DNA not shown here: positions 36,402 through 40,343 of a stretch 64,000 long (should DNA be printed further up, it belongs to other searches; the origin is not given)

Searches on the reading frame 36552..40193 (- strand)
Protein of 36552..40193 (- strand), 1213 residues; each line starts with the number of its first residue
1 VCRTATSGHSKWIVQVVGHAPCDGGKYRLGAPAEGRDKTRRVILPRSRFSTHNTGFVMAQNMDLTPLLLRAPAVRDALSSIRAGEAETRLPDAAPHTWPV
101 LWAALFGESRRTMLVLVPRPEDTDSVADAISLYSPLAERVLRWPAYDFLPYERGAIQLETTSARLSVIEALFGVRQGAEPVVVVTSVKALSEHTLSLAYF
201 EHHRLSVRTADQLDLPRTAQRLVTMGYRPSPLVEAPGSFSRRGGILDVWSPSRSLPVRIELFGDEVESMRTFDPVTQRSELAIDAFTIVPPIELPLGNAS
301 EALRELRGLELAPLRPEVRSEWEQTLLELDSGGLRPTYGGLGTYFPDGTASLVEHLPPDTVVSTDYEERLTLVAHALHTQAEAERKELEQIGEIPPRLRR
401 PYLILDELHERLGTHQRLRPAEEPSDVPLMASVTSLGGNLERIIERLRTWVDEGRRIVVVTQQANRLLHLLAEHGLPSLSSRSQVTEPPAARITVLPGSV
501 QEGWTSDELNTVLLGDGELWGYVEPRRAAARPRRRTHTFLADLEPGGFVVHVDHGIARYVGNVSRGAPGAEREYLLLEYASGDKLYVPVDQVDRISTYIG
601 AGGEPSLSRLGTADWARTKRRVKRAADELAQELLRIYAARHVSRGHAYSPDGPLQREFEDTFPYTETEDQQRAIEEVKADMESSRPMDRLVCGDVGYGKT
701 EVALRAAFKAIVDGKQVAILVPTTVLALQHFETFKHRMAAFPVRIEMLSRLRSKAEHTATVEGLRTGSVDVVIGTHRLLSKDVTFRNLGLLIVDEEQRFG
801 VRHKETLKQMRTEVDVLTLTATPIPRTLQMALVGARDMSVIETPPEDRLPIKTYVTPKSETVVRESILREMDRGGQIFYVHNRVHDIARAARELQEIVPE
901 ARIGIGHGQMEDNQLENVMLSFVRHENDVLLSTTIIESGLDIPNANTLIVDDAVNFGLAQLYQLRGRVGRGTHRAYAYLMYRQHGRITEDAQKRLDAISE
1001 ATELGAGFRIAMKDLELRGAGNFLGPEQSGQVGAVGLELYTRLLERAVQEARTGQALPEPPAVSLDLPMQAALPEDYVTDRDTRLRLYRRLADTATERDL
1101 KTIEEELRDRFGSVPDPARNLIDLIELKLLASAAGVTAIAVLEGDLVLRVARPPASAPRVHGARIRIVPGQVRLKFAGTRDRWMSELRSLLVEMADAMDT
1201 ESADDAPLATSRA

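Call 60: search_protein_families(library=pfam, proteins=[window:36552-40193:-], max_evalue=0.00001)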
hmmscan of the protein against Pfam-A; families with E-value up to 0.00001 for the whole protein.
window:36552-40193:- (1213 aa): 6 families
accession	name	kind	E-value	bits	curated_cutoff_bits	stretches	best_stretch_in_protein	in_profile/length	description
PF00270.35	DEAD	-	2.6e-25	89.5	26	1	667-829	1-165/167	DEAD/DEAH box helicase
PF03461.20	TRCF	-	1.1e-23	83.8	25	1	1067-1154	1-88/95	TRCF domain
PF17757.6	UvrB_inter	-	1.8e-20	73.3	22.9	1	205-290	1-87/91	UvrB interaction domain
PF02559.22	CarD_TRCF_RID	-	4.3e-18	65.6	23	1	543-599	1-57/57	CarD-like/TRCF RID domain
PF00271.37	Helicase_C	-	6.3e-18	65.5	23.5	1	867-970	10-108/110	Helicase conserved C-terminal domain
PF04851.21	ResIII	-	6e-08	33.2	22.5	1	668-823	6-162/164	Type III restriction enzyme, res subunit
